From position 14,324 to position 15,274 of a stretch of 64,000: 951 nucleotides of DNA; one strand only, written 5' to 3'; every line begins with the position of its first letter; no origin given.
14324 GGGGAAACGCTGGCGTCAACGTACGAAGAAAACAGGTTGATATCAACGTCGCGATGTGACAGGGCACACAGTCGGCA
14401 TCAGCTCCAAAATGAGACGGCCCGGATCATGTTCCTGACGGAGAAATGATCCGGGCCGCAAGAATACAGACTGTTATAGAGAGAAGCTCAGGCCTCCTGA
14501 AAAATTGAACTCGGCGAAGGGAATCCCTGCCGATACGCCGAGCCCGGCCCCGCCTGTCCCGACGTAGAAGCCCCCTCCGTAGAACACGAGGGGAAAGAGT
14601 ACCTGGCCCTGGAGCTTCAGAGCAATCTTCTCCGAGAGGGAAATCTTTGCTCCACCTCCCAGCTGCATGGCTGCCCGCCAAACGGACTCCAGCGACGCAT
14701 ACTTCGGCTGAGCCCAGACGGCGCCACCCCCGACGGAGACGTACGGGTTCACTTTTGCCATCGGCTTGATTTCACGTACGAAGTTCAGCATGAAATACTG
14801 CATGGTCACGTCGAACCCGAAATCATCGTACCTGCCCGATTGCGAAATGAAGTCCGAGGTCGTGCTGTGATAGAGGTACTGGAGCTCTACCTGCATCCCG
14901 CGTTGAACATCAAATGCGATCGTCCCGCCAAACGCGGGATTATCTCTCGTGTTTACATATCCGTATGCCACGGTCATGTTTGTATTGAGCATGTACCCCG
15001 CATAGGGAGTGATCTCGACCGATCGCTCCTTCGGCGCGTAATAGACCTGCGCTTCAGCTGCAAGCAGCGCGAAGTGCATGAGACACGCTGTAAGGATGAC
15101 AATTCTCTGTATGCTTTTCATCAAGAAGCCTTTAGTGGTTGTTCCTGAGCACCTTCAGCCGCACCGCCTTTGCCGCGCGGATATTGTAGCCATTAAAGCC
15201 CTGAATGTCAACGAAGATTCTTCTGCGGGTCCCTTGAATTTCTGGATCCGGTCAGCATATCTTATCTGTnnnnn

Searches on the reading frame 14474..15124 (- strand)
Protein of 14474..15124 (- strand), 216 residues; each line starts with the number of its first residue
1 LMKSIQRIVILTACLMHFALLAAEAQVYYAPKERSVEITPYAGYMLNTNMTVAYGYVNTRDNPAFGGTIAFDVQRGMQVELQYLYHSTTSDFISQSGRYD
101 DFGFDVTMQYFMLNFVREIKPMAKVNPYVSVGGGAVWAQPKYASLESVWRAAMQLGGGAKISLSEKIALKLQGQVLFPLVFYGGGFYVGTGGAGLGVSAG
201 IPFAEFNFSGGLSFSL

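Call 3: search_protein_families(library=pfam, max_evalue=0.1, proteins=[window:14474-15124:-])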
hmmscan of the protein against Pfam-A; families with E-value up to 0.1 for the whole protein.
window:14474-15124:- (216 aa): 1 family
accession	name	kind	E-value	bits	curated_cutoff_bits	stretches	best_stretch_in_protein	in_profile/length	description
PF13505.12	OMP_b-brl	-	2.8e-06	28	28.7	1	38-171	20-148/175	Outer membrane protein beta-barrel domain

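Call 4: search_protein_families(library=ncbifam, max_evalue=0.1, proteins=[window:14474-15124:-])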
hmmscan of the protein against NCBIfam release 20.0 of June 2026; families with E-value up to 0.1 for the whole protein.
window:14474-15124:- (216 aa): 1 family
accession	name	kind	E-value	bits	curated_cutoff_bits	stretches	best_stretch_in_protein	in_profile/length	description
NF052316.1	T9SS_PorG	equivalog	0.0038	17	130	1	106-172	83-155/209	type IX secretion system protein PorG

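Call 11: find_homologous_proteins(query=window:14474-15121:-, max_evalue=0.001)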
Query window:14474-15121:- (215 aa): 3 proteins with E <= 0.001 among 339 candidates.
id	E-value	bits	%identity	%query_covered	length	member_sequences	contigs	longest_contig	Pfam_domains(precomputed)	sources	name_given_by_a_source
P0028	4.1e-137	473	100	100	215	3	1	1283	PF13505.13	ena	-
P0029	1.0e-66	243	59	88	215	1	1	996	-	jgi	jgi:hypothetical protein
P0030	2.0e-64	235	53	99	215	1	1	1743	-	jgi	jgi:hypothetical protein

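Call 21: search_protein_representatives(alignment_id=A1)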
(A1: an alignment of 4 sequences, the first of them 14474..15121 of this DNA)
Query: 4 sequences, 215 profile positions. Proteins with E-value up to 0.001 (for the whole library): 1220; up to 1e-10: 527; up to 1e-30: 28. The best 150 are listed.
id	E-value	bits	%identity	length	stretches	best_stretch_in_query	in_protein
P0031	1.4e-83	296.1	-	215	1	1-215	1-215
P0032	2.0e-60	220.4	-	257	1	4-169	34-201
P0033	1.1e-51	191.8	-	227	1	11-214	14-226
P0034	3.1e-42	160.9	-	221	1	24-213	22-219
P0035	2.5e-41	158.0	-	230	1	5-214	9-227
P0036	2.4e-39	151.5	-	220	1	30-213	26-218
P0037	1.1e-37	146.0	-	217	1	31-215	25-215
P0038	4.0e-37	144.2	-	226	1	32-213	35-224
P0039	2.5e-36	141.6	-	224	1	23-215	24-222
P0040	4.2e-36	140.9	-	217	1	24-215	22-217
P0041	2.5e-35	138.4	-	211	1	16-214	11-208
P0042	1.7e-34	135.6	-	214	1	29-213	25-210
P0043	4.4e-34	134.3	-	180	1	45-215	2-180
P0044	1.4e-33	132.7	-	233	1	27-214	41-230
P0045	2.9e-33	131.6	-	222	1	8-215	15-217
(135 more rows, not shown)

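Call 23: search_protein_families(library=pfam, alignment_id=A2, max_evalue=0.01)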
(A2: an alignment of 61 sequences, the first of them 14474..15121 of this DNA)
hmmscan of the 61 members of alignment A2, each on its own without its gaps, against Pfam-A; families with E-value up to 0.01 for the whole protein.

A. member 1, window:14474-15121:- (215 aa): 1 family
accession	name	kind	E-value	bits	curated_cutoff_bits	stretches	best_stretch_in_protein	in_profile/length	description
PF13505.12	OMP_b-brl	-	2.8e-06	28.1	28.7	1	37-170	20-148/175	Outer membrane protein beta-barrel domain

B. families by the number of members that match (of 61 scanned): 4 families
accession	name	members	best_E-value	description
PF13505.12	OMP_b-brl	43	7.3e-14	Outer membrane protein beta-barrel domain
PF13568.12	OMP_b-brl_2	4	1.1e-05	Outer membrane protein beta-barrel domain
PF09411.16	PagL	3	5.4e-06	Lipid A 3-O-deacylase (PagL)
PF05736.17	OprF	2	0.0043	OprF membrane domain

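Call 27: find_related_loci(query=A1, collection=genome_contigs, flank=10000)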
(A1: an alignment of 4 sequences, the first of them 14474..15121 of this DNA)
Query A1 (215 aa) in genome_contigs; peptide patterns used: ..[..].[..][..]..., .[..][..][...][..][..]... (x = any residue, [..] = any of these).
37 stretches matched a pattern; 18 encode a relative of the query (tblastn E <= 1e-3); 18 distinct loci.
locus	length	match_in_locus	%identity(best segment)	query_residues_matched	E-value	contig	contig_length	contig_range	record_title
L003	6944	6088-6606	34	19-187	2e-24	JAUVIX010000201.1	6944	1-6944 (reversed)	MAG: Chlorobiota bacterium isolate CSMAG_439 CSMAG_439_k127_2811997_length_6944_cov_10.8957, whole genome shotgun sequen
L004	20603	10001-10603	29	9-211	3e-24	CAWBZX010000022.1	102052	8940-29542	MAG: uncultured Saprospiraceae bacterium isolate MFD03551.bin.1.147 genome assembly, contig: contig_47359, whole genome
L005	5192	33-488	34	36-187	6e-24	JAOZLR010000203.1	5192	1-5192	MAG: Bacteroidales bacterium isolate GMC10.metabat2.87 NODE_23338_length_5192_cov_45.938680, whole genome shotgun sequen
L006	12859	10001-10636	29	4-215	5e-22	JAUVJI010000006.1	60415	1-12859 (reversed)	MAG: Bacteroidales bacterium isolate CSMAG_450 CSMAG_450_k127_3226784_length_60415_cov_26.8419, whole genome shotgun seq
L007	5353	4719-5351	29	6-215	6e-22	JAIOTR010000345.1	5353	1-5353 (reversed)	MAG: Bacteroidales bacterium isolate SMBSF75 bin_88_k127_1286839, whole genome shotgun sequence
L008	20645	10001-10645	30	1-215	1e-21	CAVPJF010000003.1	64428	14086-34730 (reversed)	MAG: uncultured Bacteroidales bacterium isolate MFD00032.bin.2.160 genome assembly, contig: contig_107525, whole genome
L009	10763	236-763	31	5-186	4e-21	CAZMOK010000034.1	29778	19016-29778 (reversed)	MAG TPA_asm: uncultured Bacteroidales bacterium isolate binchicken_co15_171 genome assembly, contig: NODE_624_length_297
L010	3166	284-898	26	5-215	1e-20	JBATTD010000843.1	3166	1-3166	MAG: Ignavibacteriaceae bacterium isolate MFD12956_ilm_asm_bin20 k127_32165, whole genome shotgun sequence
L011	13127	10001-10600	27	1-199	4e-20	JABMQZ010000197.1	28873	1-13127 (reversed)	MAG: Bacteroidetes bacterium isolate bin.184 k141_4821332, whole genome shotgun sequence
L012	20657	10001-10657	29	1-215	2e-19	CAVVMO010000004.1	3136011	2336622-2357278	MAG: uncultured Bacteroidales bacterium isolate MFD04716.bin.1.418 genome assembly, contig: contig_4261, whole genome sh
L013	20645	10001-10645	29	1-215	2e-17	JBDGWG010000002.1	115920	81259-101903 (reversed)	MAG: Gemmatimonadota bacterium isolate M3-2_Bin_396 M3-2_Bin_396_scaffold_176, whole genome shotgun sequence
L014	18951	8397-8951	29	35-215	4e-15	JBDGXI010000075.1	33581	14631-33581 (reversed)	MAG: Gemmatimonadota bacterium isolate M3-22_Bin_71 M3-22_Bin_71_scaffold_21415, whole genome shotgun sequence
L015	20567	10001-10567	28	35-215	6e-15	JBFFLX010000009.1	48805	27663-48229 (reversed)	MAG: Bacteroidales bacterium isolate Mix_mud18.2022.04.30 k141_2372079_length_48805_cov_14.5767, whole genome shotgun se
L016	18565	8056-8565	27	36-211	3e-8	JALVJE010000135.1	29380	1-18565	MAG: Bacteroidales bacterium isolate A1_metabat2_scaf2bin.020 A1_NODE_347_length_29380_cov_4.148019, whole genome shotgu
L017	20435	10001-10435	23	30-179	5e-8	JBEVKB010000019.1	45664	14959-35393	MAG: Steroidobacteraceae bacterium isolate T4R1BO_autometa_bin_28 T4R1BO_autometa_bin_28_k133_21071901, whole genome sho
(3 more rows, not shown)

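Call 36: predict_structure(alignment_id=A2)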
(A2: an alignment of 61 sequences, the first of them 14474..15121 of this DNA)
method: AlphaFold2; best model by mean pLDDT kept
length: 215 residues; sequences in the alignment: 61
mean_pLDDT: 93.5   pTM: 0.79
mean pLDDT of the five models: 93.5, 93.3, 93.3, 93.2, 92.1
residues with pLDDT >= 90: 182; 70-90: 22; 50-70: 8; < 50: 3
segments of 3 or more residues with pLDDT < 50: none
pLDDT, mean of each block of 10 residues (from residue 1): 88 88 56 92 97 96 99 96 99 97 98 97 97 98 96 98 97 97 90 89 97 97
secondary structure, 60 per line:
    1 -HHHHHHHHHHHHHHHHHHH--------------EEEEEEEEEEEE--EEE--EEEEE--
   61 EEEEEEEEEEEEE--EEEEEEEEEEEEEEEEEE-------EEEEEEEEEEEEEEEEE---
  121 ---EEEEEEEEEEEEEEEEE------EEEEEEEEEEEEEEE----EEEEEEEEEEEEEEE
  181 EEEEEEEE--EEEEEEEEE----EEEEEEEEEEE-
elements in order: H2-20 E35-46 E49-51 E54-58 E61-73 E76-93 E101-117 E124-140 E147-161 E166-188 E191-199 E204-214

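Call 42: fold_search(model_id=the predicted structure, library=pdb)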
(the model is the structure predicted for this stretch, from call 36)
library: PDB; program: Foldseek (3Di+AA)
matches with E <= 10: 935; with E <= 0.001: 62
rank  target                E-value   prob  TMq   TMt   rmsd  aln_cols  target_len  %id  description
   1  9nh2_A                9.5e-09  1.00  0.55  0.53   8.5       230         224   13  In situ cryo-EM structure of porin III of the Legionella Dot/Icm T4SS machine (released 2025-09-17)
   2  9fzc_A                8.8e-08  1.00  0.60  0.74   7.2       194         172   14  Structure of OmpA-short in complex with nanobody Nb01 (released 2024-07-17)
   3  9a2m_MODEL_1_A        1.7e-07  1.00  0.63  0.40   7.5       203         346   14  Model of E. coli OmpA by in-cell photo-crosslinking MS and deep learning (released 2023-02-24)
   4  2f1t_A                4.3e-07  1.00  0.53  0.60   9.2       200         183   16  Outer membrane protein OmpW (released 2006-01-24)
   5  9fzd_A                5.3e-07  1.00  0.58  0.69   7.2       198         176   14  Structure of OmpA-long in complex with nanobody Nb39 (released 2024-07-17)
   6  8qxp                  2.2e-06  1.00  0.51  0.60   9.1       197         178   17  Crystal structure of the outer membrane porin OmpW from Klebsiella pneumoniae (released 2024-01-24)
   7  2f1v_A                2.4e-06  1.00  0.52  0.60   6.7       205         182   14  Outer membrane protein OmpW (released 2006-01-24)
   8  1bxw                  4.9e-06  1.00  0.55  0.68   6.7       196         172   13  OUTER MEMBRANE PROTEIN A (OMPA) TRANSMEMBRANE DOMAIN (released 1998-10-14)
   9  1p4t                  7.2e-06  1.00  0.53  0.72   6.1       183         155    8  Crystal structure of Neisserial surface protein A (NspA) (released 2003-07-22)
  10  1i78_A                1.5e-05  1.00  0.45  0.36  10.4       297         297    7  CRYSTAL STRUCTURE OF OUTER MEMBRANE PROTEASE OMPT FROM ESCHERICHIA COLI (released 2001-10-03)
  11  9a34_MODEL_1_A        1.8e-05  1.00  0.45  0.34  10.4       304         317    8  Model of E. coli OmpT by in-cell photo-crosslinking MS and deep learning (released 2023-02-24)
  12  2x55                  1.9e-05  1.00  0.44  0.37   8.8       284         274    6  Yersinia Pestis Plasminogen Activator Pla (Native) (released 2010-07-28)
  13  1uyo                  1.9e-05  1.00  0.36  0.30  16.0       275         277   13  Translocator domain of autotransporter NalP from Neisseria meningitidis (released 2004-03-19)
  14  1k24                  2.0e-05  1.00  0.38  0.34  14.3       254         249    7  Crystal Structure of the OpcA Outer Membrane Adhesin/Invasin from Neisseria meningitidis (released 2002-03-27)
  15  3qra                  2.3e-05  1.00  0.45  0.59   8.2       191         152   12  The crystal structure of Ail, the attachment invasion locus protein of Yersinia pestis (released 2011-11-23)
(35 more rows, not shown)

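Call 46: search_protein_families(library=ncbifam, max_evalue=0.01, proteins=[L012:8663-9319:+, L012:9346-9933:+, L012:10001-10666:+, L006:8672-9337:+, L006:9341-9955:+, L006:9974-10645:+, L009:913-1569:+, L004:8283-8897:-, L003:4518-5228:+, L003:5258-5857:+])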
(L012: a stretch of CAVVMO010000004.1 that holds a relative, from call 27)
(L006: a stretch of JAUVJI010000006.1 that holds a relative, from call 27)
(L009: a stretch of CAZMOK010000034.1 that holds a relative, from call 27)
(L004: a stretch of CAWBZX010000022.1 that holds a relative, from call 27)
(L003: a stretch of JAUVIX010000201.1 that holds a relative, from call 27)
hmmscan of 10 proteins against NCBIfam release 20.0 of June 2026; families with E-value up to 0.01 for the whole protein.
L012:8663-9319:+ (218 aa): 0 families

L012:9346-9933:+ (195 aa): 0 families

L012:10001-10666:+ (221 aa): 0 families

L006:8672-9337:+ (221 aa): 0 families

L006:9341-9955:+ (204 aa): 0 families

L006:9974-10645:+ (223 aa): 0 families

L009:913-1569:+ (218 aa): 1 family
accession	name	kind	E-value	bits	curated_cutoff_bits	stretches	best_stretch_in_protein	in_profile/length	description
NF033894.1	Eex_IncN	subfamily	0.0012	18.7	33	1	9-41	4-34/65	EexN family lipoprotein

L004:8283-8897:- (204 aa): 0 families

L003:4518-5228:+ (236 aa): 0 families

L003:5258-5857:+ (199 aa): 0 families

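Call 47: search_protein_families(library=pfam, max_evalue=0.01, proteins=[L012:8663-9319:+, L012:9346-9933:+, L012:10001-10666:+, L006:8672-9337:+, L006:9341-9955:+, L006:9974-10645:+, L009:913-1569:+, L004:8283-8897:-, L003:4518-5228:+, L003:5258-5857:+])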
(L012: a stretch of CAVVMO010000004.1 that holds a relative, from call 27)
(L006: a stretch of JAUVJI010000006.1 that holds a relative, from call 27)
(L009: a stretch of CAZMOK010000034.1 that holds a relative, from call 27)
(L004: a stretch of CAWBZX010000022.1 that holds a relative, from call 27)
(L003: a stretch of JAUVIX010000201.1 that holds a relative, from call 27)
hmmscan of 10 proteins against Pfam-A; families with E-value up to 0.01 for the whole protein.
L012:8663-9319:+ (218 aa): 1 family
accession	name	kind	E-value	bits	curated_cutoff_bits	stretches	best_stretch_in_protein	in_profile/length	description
PF13590.11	DUF4136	-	1.6e-20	74.5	32.8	1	35-214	1-152/152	Domain of unknown function (DUF4136)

L012:9346-9933:+ (195 aa): 0 families

L012:10001-10666:+ (221 aa): 0 families

L006:8672-9337:+ (221 aa): 1 family
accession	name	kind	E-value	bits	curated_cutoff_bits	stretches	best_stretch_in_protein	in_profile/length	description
PF13590.11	DUF4136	-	3.8e-18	66.8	32.8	1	35-215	1-150/152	Domain of unknown function (DUF4136)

L006:9341-9955:+ (204 aa): 1 family
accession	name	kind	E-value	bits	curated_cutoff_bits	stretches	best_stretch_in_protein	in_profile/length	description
PF13505.12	OMP_b-brl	-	3.7e-08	34.2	28.7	1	18-200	5-173/175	Outer membrane protein beta-barrel domain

L006:9974-10645:+ (223 aa): 0 families

L009:913-1569:+ (218 aa): 0 families

L004:8283-8897:- (204 aa): 0 families

L003:4518-5228:+ (236 aa): 1 family
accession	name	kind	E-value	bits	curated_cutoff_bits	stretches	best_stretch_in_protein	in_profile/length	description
PF13590.11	DUF4136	-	2.3e-20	74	32.8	1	51-230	2-150/152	Domain of unknown function (DUF4136)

L003:5258-5857:+ (199 aa): 0 families

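Call 51: find_related_loci(query=A4, collection=metagenome_contigs, flank=6000)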
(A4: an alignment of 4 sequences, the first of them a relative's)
Query A4 (204 aa) in metagenome_contigs; peptide patterns used: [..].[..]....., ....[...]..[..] (x = any residue, [..] = any of these).
344 stretches matched a pattern; 78 encode a relative of the query (tblastn E <= 1e-3); 78 distinct loci.
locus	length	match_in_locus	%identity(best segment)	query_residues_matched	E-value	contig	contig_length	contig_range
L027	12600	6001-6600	70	5-204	1e-95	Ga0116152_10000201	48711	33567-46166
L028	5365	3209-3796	72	9-204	1e-95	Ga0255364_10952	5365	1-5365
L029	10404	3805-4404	70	5-204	1e-95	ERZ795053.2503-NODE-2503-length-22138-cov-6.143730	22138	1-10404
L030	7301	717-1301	70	9-203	4e-93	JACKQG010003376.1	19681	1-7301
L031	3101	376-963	71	9-204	4e-93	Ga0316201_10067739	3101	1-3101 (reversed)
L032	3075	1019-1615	66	6-204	3e-93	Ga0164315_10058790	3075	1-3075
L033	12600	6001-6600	70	5-204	1e-95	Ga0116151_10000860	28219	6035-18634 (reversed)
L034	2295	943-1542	59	5-204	3e-85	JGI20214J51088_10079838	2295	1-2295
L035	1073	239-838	59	5-204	2e-89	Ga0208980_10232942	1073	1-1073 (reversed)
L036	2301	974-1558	60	10-204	6e-84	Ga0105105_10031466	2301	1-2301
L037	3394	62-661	56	5-204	2e-81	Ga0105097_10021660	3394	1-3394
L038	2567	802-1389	61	10-204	1e-82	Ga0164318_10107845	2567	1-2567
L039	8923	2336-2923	61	10-204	7e-81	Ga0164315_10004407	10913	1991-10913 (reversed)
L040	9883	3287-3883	60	6-204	7e-80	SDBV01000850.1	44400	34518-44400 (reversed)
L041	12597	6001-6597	60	6-204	7e-80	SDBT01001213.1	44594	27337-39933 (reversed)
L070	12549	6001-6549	33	9-185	3e-26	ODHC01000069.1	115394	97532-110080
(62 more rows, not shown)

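Call 59: search_solved_structures(query=L070:5280-5945:+, max_evalue=0.001, show_alignments=1)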
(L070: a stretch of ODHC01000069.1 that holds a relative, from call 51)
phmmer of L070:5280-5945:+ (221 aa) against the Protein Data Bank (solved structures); distinct sequences matched with E-value up to 0.001: 1.
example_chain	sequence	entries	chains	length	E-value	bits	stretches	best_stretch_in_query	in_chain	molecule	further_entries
4f54_A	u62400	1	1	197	3e-19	72.8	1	27-214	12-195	Uncharacterized protein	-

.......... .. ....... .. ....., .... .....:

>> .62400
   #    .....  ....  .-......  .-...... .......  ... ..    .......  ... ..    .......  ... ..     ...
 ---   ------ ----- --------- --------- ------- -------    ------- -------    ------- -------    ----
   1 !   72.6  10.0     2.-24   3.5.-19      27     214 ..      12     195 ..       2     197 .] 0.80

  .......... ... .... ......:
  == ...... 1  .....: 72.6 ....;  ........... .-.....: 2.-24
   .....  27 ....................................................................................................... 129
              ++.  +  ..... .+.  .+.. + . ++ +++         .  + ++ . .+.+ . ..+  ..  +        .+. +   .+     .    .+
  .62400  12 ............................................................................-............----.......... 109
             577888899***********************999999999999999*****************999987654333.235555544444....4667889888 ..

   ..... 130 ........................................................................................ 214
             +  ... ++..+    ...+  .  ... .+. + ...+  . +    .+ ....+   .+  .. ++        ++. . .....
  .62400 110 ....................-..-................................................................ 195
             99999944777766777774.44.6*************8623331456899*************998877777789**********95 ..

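Call 91: search_protein_families(library=padloc, max_evalue=0.001, proteins=[window:14474-15121:-])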
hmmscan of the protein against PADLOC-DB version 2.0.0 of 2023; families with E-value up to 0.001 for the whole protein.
window:14474-15121:- (215 aa): 0 families

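Call 92: search_protein_families(library=phrogs, max_evalue=0.001, proteins=[window:14474-15121:-])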
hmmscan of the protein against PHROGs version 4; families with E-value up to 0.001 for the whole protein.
window:14474-15121:- (215 aa): 0 families
